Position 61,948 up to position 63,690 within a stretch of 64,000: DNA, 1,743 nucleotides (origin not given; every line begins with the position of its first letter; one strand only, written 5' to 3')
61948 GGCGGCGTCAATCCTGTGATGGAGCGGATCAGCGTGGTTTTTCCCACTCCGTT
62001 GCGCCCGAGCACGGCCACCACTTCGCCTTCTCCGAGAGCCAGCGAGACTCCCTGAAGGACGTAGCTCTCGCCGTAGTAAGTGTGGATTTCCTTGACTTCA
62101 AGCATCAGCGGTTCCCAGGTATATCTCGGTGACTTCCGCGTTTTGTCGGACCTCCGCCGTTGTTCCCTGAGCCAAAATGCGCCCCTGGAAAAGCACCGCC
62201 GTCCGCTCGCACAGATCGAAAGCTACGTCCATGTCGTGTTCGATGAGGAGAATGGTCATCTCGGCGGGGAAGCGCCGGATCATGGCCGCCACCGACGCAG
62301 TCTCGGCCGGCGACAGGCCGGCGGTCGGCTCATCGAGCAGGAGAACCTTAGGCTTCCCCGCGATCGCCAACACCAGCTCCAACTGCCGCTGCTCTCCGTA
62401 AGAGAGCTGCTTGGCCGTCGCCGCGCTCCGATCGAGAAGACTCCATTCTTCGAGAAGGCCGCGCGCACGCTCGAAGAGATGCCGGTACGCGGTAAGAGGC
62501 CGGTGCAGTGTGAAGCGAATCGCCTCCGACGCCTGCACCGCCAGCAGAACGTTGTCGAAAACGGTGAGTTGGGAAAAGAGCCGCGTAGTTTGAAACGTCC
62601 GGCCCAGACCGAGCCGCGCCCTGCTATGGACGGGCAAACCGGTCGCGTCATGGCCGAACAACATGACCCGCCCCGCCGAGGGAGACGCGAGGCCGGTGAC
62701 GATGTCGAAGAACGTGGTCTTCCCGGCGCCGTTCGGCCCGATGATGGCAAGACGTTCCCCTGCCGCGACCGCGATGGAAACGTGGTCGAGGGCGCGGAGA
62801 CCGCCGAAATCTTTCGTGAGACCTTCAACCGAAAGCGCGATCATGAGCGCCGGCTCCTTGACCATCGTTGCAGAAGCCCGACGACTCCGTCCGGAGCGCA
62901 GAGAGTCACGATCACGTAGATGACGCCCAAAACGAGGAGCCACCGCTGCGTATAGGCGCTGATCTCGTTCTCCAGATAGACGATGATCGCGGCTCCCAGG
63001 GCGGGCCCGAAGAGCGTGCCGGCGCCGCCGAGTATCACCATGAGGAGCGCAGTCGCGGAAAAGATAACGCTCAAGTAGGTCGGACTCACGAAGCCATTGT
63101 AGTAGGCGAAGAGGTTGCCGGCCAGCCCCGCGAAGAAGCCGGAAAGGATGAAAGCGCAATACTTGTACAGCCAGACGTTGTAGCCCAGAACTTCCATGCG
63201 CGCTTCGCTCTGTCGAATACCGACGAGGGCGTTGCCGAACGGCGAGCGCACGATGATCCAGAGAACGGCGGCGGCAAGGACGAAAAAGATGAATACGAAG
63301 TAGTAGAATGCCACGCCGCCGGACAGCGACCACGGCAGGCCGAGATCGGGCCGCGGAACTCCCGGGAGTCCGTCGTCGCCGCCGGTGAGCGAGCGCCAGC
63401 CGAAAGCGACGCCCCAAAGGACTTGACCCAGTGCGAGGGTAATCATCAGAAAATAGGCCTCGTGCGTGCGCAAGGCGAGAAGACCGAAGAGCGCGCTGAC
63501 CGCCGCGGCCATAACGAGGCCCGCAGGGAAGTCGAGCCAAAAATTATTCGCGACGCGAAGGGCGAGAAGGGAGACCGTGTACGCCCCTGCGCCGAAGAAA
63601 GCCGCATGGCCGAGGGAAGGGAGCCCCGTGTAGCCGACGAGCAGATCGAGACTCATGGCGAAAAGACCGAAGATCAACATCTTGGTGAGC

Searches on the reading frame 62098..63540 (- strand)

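Call 30: search_protein_families(library=pfam, proteins=[window:62098-63540:-], max_evalue=0.00001)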
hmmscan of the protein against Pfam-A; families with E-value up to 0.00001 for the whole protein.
window:62098-63540:- (480 aa): 3 families
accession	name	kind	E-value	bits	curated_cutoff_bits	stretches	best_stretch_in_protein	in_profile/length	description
PF00005.33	ABC_tran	-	7.5e-29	101.5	25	1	251-407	1-137/137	ABC transporter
PF13304.12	AAA_21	-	3.7e-10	40.8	27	0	265-298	3-26/304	AAA domain, putative AbiEii toxin, Type IV TA system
PF12399.14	BCA_ABC_TP_C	-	1.5e-06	28.1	25.5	1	454-480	1-27/27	Branched-chain amino acid ATP-binding cassette transporter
